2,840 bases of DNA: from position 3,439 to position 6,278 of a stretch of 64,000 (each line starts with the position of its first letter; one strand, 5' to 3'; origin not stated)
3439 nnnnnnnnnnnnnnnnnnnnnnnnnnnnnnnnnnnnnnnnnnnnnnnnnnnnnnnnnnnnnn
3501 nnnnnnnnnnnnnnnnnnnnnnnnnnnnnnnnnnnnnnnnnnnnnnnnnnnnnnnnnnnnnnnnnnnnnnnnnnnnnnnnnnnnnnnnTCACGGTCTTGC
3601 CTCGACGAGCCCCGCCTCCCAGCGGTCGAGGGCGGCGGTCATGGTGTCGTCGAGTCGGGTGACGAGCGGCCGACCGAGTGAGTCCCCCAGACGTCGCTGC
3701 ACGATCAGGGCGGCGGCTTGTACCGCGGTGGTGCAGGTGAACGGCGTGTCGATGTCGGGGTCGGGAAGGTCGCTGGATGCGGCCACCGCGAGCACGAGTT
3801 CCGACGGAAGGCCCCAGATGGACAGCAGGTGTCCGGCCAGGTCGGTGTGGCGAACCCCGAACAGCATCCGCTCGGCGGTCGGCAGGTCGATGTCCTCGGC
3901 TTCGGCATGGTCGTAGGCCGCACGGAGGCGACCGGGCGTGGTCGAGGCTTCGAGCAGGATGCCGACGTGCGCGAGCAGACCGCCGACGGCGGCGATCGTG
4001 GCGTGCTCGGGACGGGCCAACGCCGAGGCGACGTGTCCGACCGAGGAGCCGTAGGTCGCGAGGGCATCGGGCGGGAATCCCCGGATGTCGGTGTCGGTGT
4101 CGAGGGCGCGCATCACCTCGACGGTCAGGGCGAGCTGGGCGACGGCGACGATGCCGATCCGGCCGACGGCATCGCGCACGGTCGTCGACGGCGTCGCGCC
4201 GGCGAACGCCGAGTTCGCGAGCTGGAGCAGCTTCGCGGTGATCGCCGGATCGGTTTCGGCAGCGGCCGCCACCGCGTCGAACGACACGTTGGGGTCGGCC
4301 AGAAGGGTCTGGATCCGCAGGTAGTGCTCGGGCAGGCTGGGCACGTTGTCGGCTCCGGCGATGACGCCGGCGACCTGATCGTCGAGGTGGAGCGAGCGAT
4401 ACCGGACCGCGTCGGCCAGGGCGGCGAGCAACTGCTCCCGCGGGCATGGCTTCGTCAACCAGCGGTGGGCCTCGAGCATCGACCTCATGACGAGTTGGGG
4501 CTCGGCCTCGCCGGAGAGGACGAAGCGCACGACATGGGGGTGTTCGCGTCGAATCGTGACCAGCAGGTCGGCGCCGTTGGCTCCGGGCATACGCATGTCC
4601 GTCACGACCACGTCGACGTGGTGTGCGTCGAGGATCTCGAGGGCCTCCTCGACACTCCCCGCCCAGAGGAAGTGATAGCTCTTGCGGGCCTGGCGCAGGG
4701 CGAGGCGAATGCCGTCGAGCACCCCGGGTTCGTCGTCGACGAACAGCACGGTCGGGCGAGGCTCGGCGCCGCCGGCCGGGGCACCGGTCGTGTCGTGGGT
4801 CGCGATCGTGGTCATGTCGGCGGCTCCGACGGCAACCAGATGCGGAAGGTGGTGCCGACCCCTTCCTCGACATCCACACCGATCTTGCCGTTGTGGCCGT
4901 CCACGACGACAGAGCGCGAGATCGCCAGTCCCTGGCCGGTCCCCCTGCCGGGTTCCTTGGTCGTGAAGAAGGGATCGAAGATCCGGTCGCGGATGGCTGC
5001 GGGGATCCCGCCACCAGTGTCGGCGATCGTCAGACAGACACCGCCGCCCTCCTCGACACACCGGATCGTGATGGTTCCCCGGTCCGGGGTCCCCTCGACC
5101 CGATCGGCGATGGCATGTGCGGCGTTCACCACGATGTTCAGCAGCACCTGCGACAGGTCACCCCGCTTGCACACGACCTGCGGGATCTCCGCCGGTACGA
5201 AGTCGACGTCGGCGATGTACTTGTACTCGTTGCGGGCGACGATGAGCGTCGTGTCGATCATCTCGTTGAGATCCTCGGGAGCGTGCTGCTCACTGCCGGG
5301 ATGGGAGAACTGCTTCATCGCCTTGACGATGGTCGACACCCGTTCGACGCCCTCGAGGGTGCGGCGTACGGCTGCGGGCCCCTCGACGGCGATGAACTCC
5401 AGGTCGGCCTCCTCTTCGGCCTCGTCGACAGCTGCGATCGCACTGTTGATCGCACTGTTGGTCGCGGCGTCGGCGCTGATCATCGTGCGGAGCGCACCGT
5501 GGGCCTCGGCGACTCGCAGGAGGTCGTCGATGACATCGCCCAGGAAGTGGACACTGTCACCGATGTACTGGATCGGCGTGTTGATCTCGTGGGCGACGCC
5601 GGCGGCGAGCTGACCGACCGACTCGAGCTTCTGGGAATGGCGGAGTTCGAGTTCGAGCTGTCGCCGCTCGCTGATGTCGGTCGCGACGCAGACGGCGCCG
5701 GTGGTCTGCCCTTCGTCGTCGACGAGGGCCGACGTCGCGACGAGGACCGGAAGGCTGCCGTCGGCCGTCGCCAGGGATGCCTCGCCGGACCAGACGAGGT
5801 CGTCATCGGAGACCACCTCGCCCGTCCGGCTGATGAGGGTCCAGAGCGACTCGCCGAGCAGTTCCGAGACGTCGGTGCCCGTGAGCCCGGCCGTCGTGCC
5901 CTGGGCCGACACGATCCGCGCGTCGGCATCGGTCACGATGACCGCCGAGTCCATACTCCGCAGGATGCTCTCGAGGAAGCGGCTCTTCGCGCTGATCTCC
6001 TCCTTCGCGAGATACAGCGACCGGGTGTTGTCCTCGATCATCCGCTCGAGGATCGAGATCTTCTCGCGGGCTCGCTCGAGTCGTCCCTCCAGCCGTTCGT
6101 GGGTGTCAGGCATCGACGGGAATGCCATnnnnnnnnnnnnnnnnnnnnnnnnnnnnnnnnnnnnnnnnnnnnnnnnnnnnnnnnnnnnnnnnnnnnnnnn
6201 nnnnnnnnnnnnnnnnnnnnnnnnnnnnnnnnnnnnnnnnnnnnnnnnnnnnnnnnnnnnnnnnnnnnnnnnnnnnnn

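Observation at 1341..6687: Complete H-NOX to c-di-GMP signalling pathway encoded as one tightly coupled operon in an actinobacterium-like genome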

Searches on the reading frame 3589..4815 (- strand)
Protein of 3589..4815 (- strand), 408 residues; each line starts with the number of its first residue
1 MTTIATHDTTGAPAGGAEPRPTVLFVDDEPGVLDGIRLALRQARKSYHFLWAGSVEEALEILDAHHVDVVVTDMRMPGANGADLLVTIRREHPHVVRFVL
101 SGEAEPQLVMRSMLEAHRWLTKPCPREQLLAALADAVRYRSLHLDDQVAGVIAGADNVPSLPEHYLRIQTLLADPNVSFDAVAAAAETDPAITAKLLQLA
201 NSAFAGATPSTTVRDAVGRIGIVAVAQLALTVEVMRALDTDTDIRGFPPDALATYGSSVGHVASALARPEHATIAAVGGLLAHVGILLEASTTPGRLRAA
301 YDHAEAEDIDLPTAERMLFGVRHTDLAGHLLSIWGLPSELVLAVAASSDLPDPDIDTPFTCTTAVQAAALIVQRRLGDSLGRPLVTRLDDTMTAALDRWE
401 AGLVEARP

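Call 5: search_protein_families(library=pfam, proteins=[window:3589-4815:-], max_evalue=0.01)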
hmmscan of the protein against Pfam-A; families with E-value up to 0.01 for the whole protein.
window:3589-4815:- (408 aa): 2 families
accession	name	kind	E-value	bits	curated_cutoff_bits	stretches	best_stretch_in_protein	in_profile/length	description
PF08668.18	HDOD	-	5.8e-34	117.7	22.9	1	159-348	2-194/196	HDOD domain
PF00072.30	Response_reg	-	2.2e-20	73.3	30.2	1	23-133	1-110/111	Response regulator receiver domain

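Call 6: search_protein_families(library=ncbifam, proteins=[window:3589-4815:-], max_evalue=0.01)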
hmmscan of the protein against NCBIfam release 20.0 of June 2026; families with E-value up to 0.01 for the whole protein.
window:3589-4815:- (408 aa): 70 families (the best 25 are shown)
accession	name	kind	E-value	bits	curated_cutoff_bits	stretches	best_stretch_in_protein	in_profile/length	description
NF053512.1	nitric_RR_NosR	exception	4.9e-27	95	400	1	23-144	1-122/422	response regulator c-di-GMP phosphodiesterase, NosR family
NF011695.0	PRK15115.1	equivalog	8.3e-14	51.2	763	1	22-152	8-137/445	two-component system response regulator GlrR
NF052574.1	HisKinEspCMyxo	equivalog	3.2e-11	42.2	1200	1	17-137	662-783/785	serine histidine kinase EspC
NF046020.1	HisKinCckABruc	equivalog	2e-10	39.2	1000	1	21-133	750-863/868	cell cycle histidine kinase CckA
TIGR01818.1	ntrC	equivalog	2.8e-10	39.6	558.6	1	23-138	1-115/463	nitrogen regulation protein NR(I)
NF006900.1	PRK09390.1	equivalog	3.7e-10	39.7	255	1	21-139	5-122/203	response regulator FixJ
NF052445.1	RespRegMctR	equivalog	5.1e-09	35.8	300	1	23-134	4-116/205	two-component system response regulator MctR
NF052313.1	T9SS_RR_PorX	equivalog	5.8e-09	35.3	300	1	22-143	2-122/513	T9SS response regulator signal transducer PorX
NF007935.0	PRK10651.1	equivalog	1.5e-08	34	250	1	21-155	7-141/216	two-component system response regulator NarL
NF011896.0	PRK15369.1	equivalog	1.6e-08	34.4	242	1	22-137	5-121/211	two component system response regulator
NF033120.0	vanR_FM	exception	1.7e-08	34.4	460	1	22-145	5-125/231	vancomycin resistance response regulator transcription factor, VanR-F/VanR-M family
NF007018.1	PRK09483.1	equivalog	2.3e-08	33.9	280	1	23-135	4-117/217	UvrY/SirA/GacA family response regulator transcription factor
NF047793.1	ResRegPgtA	equivalog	2.3e-08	33.3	650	1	21-144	6-128/414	two-component system response regulator PgtA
NF045991.1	RespRegCtrARhodob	equivalog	2.5e-08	33.9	350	1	23-141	3-120/224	response regulator transcription factor CtrA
NF040749.1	tetrathio_RR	equivalog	8.3e-08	32.2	290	1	23-139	2-117/191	tetrathionate respiration response regulator TtrR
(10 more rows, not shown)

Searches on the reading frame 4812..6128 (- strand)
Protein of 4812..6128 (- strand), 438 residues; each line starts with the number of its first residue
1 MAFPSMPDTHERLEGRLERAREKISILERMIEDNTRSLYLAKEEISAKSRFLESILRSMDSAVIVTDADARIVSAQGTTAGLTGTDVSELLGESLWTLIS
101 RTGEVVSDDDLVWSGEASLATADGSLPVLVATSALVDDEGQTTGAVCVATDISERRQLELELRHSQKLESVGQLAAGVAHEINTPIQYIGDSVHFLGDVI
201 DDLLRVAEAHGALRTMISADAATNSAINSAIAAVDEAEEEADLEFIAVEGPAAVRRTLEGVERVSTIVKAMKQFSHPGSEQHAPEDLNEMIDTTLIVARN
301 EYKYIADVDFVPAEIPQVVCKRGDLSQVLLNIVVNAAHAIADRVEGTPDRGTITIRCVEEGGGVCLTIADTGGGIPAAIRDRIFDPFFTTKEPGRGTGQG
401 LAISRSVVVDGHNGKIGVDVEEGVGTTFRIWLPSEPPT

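Call 5: search_protein_families(library=pfam, proteins=[window:4812-6128:-], max_evalue=0.01)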
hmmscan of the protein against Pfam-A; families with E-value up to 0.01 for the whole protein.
window:4812-6128:- (438 aa): 5 families
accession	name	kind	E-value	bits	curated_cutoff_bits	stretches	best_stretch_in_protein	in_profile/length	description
PF02518.31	HATPase_c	-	2.2e-24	86.5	26.4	1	324-435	5-110/111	Histidine kinase-, DNA gyrase B-, and HSP90-like ATPase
PF08448.16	PAS_4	-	4.7e-08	33.7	23.1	1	57-157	2-110/110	PAS fold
PF00989.32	PAS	-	2.9e-07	30.9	22.6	1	51-152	2-113/113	PAS fold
PF13426.13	PAS_9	-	5.3e-07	30.3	27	1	61-154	2-103/103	PAS domain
PF00512.31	HisKA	-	0.0015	19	26.9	0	172-187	3-18/66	His Kinase A (phospho-acceptor) domain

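Call 6: search_protein_families(library=ncbifam, proteins=[window:4812-6128:-], max_evalue=0.01)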
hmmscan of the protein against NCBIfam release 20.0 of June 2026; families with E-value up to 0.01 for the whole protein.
window:4812-6128:- (438 aa): 73 families (the best 25 are shown)
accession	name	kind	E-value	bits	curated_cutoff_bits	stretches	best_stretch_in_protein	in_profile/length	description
NF038348.1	T2SS_HK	subfamily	7.3e-62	209.6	450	1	158-433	314-572/574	histidine kinase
NF008468.0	PRK11360.1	equivalog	6.6e-59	199.8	646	2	258-436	438-610/616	two-component system sensor histidine kinase AtoS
NF052574.1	HisKinEspCMyxo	equivalog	2.2e-50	171.6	1200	2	247-436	453-639/785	serine histidine kinase EspC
NF052573.1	HisKinEspAMyxo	equivalog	4.9e-50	170.3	1400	2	253-432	431-609/755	serine histidine kinase EspA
NF007688.0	PRK10364.1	equivalog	3.3e-38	131.6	479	2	260-434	285-451/460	two-component system sensor histidine kinase ZraS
NF010411.0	PRK13837.1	equivalog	5.9e-36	123.8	647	2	255-436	490-677/828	two-component system VirA-like sensor kinase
NF046020.1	HisKinCckABruc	equivalog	5.7e-33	113.8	1000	2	314-434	580-707/868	cell cycle histidine kinase CckA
NF046026.1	HisKinCckACaul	equivalog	6.4e-31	107.2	1000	2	262-434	349-532/678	cell cycle histidine kinase CckA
NF047466.1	hybrid_RR_LvrB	exception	1.3e-30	106.8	500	2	259-433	196-375/377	hybrid histidine kinase/response regulator LvrB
NF033092.0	HK_WalK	equivalog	2.7e-29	102.2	725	2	303-433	467-593/594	cell wall metabolism sensor histidine kinase WalK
NF010076.0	PRK13557.1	subfamily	5.4e-28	97.7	631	2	253-434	205-394/540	histidine kinase famiy protein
NF046044.1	PnpS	equivalog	2.3e-26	92.7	400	2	262-433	218-390/390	two-component system histidine kinase PnpS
NF053867.1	SprKinKinDBac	equivalog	2.7e-26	92.1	775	2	261-434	331-497/500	sporulation kinase KinD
NF041777.1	sens_FixL_Rhizob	equivalog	2e-22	79.5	850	1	252-434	304-481/485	sensor protein FixL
NF047497.1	HK_LIC_12097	equivalog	3.9e-22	78.5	500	2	326-434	266-366/367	LIC_12097 family sensor histidine kinase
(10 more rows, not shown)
